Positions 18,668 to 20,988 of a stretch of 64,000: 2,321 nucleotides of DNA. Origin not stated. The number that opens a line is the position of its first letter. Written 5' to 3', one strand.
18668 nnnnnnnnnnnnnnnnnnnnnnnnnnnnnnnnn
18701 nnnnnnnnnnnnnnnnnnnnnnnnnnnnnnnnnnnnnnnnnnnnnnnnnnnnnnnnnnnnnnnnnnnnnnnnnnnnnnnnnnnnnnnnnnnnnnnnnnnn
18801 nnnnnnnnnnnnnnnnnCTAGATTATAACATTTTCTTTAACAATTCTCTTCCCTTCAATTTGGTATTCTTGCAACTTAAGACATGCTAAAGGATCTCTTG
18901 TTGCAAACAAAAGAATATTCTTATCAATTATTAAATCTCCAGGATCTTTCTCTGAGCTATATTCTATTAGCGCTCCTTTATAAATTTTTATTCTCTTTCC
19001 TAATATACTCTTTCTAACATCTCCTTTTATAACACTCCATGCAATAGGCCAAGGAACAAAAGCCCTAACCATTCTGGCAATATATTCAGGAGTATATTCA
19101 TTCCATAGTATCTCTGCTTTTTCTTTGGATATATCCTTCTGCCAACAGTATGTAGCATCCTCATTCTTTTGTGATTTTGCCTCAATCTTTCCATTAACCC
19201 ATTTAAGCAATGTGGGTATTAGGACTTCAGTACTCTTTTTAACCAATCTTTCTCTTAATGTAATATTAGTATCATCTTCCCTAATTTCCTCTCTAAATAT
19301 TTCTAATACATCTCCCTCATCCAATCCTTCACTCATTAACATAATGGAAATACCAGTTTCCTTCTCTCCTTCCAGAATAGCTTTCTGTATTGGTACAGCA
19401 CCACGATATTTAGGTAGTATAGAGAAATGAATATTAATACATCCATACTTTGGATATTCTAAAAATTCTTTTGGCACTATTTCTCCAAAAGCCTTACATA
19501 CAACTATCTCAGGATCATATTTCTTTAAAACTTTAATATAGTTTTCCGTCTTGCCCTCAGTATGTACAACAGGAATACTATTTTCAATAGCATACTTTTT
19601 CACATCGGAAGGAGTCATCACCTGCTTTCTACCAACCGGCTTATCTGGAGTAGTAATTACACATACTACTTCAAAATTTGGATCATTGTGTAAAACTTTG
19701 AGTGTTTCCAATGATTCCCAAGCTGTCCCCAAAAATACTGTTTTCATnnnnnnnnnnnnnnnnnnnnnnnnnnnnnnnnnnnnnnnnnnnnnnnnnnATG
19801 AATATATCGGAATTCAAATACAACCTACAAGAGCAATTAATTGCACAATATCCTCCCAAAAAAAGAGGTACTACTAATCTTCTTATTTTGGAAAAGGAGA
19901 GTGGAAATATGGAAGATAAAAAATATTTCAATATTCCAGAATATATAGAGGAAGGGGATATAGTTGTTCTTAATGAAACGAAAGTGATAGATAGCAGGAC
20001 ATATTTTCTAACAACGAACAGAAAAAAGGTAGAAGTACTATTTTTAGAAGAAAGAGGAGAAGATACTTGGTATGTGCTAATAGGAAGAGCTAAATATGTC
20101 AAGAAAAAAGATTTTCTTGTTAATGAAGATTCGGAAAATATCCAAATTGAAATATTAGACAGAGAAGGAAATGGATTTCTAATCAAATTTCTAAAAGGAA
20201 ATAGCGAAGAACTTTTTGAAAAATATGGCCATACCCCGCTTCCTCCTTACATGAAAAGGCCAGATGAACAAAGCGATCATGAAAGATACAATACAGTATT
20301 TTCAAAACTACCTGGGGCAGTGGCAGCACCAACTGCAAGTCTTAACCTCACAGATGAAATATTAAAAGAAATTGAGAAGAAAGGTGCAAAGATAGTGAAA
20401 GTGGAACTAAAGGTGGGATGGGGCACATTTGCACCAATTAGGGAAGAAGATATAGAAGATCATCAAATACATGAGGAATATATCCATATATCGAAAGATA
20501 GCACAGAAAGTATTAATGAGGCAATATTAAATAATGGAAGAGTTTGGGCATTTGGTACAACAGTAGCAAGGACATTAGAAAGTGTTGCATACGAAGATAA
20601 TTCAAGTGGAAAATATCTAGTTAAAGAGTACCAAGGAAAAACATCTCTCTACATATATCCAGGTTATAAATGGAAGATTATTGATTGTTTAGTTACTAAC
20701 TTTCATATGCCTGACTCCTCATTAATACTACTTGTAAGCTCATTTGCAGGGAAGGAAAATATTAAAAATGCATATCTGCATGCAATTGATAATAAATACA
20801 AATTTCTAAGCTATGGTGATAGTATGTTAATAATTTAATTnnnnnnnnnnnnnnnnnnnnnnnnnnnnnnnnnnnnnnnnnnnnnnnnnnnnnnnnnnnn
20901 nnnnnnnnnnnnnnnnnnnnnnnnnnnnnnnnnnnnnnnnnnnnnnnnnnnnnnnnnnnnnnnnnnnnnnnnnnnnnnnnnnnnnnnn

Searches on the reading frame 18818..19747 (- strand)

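Call 37: search_protein_families(library=pfam, proteins=[window:18818-19747:-], max_evalue=0.001)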
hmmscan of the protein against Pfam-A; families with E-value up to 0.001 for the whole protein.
window:18818-19747:- (309 aa): 2 families
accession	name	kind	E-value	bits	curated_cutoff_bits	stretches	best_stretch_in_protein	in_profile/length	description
PF00551.24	Formyl_trans_N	-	5e-37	127.8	26.1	1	17-178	19-179/181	Formyl transferase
PF02911.23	Formyl_trans_C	-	5.7e-13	49.3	21.1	1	206-304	2-91/100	Formyl transferase, C-terminal domain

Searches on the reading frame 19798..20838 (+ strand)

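Call 37: search_protein_families(library=pfam, proteins=[window:19798-20838:+], max_evalue=0.001)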
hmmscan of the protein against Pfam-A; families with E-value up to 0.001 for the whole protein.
window:19798-20838:+ (346 aa): 1 family
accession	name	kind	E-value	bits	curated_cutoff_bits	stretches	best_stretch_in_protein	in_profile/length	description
PF02547.20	Queuosine_synth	-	9.9e-109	363.8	25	1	4-345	2-322/322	Queuosine biosynthesis protein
